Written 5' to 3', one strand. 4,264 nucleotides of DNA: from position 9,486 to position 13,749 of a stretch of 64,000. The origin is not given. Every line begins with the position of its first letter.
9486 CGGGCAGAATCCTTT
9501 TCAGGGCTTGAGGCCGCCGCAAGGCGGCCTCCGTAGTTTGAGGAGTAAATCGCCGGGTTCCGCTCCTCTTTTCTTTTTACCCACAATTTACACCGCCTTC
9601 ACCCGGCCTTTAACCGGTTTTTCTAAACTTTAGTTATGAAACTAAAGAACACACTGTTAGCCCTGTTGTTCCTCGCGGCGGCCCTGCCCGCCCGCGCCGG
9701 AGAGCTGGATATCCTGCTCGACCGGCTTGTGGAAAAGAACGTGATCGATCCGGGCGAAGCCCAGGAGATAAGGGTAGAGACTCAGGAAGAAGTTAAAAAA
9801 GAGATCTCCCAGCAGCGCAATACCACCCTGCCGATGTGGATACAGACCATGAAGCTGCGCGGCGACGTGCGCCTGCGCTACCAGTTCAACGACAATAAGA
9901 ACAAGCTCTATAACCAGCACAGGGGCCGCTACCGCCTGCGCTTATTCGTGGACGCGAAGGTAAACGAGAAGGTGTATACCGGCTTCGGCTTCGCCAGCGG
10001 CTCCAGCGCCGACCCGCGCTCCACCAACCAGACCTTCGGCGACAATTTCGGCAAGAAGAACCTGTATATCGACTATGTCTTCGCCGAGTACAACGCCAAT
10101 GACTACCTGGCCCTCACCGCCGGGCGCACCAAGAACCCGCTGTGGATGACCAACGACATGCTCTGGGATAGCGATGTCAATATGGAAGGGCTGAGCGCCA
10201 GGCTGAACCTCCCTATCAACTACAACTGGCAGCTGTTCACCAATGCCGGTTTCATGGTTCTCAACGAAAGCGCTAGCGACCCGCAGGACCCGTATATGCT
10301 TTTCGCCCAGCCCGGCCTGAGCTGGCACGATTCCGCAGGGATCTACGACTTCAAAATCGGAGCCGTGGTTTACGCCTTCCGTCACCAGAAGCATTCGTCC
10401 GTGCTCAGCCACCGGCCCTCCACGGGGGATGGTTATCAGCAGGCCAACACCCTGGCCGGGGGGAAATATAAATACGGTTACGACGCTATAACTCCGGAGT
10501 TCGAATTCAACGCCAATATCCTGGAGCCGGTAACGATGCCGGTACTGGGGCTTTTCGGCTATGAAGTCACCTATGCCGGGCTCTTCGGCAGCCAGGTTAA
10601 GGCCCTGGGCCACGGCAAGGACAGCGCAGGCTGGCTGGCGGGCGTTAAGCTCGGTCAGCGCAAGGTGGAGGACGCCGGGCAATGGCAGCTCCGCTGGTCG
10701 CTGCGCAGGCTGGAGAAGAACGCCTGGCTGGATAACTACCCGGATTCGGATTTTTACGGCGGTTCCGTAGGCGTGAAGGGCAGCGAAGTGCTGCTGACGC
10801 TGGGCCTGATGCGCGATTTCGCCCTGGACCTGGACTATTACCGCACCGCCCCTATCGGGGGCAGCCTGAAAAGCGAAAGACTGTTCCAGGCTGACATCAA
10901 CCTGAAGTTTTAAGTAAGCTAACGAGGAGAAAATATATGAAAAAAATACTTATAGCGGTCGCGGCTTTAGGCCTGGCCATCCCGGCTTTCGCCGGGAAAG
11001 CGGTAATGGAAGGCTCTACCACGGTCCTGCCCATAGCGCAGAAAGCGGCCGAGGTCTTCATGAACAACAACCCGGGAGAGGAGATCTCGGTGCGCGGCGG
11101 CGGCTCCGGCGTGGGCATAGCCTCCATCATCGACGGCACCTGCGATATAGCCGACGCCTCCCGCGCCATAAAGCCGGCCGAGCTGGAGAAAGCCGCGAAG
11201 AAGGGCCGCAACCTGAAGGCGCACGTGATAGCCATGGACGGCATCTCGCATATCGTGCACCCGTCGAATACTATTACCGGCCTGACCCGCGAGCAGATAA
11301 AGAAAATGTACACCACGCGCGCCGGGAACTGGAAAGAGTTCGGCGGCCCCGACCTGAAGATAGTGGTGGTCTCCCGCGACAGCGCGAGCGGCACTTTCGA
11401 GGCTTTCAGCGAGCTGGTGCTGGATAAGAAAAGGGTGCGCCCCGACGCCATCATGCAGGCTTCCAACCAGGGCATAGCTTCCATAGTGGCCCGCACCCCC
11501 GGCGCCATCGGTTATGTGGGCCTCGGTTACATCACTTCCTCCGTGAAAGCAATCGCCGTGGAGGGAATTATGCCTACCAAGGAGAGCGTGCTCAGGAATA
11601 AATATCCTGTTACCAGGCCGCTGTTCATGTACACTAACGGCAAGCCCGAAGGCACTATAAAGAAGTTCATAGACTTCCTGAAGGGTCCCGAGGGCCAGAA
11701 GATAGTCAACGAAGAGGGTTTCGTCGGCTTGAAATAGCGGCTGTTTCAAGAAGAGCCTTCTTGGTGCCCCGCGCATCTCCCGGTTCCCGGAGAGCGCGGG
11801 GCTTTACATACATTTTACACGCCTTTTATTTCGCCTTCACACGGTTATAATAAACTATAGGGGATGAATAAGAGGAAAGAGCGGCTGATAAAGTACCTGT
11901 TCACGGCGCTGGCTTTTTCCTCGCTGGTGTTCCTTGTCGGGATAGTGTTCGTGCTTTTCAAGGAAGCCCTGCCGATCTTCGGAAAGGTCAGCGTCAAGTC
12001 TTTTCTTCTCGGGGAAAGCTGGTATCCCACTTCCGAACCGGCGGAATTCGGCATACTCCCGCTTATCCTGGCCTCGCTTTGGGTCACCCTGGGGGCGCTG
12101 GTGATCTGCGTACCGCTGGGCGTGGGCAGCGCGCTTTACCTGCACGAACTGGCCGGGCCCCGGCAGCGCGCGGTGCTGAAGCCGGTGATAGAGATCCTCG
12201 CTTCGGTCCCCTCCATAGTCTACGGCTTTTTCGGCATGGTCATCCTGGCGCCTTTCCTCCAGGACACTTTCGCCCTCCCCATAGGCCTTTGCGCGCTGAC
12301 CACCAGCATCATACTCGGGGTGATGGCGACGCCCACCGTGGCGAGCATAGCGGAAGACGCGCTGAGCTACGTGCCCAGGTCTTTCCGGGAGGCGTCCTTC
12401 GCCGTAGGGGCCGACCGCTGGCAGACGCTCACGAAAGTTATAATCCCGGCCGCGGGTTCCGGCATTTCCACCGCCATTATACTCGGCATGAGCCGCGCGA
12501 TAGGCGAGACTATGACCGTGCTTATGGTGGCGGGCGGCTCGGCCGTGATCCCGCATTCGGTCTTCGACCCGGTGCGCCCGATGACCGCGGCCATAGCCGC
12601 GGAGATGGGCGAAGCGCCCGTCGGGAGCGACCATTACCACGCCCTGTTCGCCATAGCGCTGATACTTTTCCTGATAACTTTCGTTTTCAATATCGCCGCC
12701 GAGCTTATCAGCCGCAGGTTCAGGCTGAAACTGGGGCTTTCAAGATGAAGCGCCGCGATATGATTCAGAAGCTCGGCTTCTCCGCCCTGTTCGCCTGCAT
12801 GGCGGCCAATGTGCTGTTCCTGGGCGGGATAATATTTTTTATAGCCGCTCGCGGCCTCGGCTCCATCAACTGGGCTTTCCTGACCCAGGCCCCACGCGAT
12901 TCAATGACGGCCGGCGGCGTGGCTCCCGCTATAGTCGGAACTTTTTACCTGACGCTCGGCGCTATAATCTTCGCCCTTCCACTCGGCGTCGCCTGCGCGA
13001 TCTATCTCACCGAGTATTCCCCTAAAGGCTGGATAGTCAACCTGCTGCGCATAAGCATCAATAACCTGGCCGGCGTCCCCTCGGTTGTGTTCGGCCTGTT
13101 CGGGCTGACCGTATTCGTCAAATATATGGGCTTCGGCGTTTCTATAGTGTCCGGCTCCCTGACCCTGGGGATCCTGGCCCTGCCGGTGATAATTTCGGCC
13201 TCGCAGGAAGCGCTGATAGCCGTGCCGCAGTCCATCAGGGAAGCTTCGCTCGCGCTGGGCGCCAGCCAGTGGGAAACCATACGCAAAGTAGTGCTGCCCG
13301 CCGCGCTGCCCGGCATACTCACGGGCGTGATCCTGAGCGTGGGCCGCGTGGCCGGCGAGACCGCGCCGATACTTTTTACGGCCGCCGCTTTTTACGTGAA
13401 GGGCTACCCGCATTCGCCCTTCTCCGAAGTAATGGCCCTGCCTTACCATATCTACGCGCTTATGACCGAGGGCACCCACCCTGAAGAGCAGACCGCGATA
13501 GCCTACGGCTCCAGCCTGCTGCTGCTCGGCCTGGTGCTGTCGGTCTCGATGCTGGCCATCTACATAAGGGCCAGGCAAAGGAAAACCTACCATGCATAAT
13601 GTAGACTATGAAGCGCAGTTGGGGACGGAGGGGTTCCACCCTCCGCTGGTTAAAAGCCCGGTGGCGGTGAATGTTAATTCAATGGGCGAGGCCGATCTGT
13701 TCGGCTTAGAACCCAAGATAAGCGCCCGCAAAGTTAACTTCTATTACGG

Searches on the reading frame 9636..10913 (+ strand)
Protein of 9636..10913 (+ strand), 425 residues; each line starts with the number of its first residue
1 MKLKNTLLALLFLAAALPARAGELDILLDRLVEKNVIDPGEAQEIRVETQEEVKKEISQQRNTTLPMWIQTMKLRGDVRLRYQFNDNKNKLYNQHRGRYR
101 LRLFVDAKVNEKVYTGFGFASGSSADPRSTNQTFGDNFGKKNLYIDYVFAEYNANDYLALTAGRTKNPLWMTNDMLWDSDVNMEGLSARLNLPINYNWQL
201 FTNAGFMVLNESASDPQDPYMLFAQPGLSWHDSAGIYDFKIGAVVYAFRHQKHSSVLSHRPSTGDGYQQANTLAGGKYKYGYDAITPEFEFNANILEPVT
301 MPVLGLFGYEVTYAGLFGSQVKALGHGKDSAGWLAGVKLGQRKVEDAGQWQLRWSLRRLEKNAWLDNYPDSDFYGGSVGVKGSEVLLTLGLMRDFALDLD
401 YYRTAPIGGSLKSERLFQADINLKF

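Call 26: search_protein_families(library=pfam, proteins=[window:9636-10913:+], max_evalue=0.000001)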
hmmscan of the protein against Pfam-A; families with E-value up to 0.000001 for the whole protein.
window:9636-10913:+ (425 aa): 1 family
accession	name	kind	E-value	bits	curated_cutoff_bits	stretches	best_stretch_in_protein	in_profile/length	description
PF16930.11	Porin_5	-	4.2e-45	154.7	22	2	89-250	154-327/535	Putative porin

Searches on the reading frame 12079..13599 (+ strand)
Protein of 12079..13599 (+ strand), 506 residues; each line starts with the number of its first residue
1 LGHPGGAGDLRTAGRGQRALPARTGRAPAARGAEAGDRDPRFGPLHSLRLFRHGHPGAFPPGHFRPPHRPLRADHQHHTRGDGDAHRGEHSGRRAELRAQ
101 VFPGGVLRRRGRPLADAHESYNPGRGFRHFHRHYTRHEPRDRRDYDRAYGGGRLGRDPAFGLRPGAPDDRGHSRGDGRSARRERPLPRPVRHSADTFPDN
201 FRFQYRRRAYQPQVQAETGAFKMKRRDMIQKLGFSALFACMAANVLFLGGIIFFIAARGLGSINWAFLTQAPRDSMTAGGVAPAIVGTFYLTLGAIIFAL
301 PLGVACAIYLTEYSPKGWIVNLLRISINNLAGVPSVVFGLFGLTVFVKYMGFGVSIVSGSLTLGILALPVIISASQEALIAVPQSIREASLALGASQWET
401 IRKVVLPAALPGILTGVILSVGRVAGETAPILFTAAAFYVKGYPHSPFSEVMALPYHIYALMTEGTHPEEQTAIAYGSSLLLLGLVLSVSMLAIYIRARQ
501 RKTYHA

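Call 26: search_protein_families(library=pfam, proteins=[window:12079-13599:+], max_evalue=0.000001)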
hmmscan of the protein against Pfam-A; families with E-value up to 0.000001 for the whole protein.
window:12079-13599:+ (506 aa): 1 family
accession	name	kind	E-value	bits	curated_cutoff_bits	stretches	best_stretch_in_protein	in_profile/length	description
PF00528.27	BPD_transp_1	-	2.1e-18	67.1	26.4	1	300-492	2-176/184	Binding-protein-dependent transport system inner membrane component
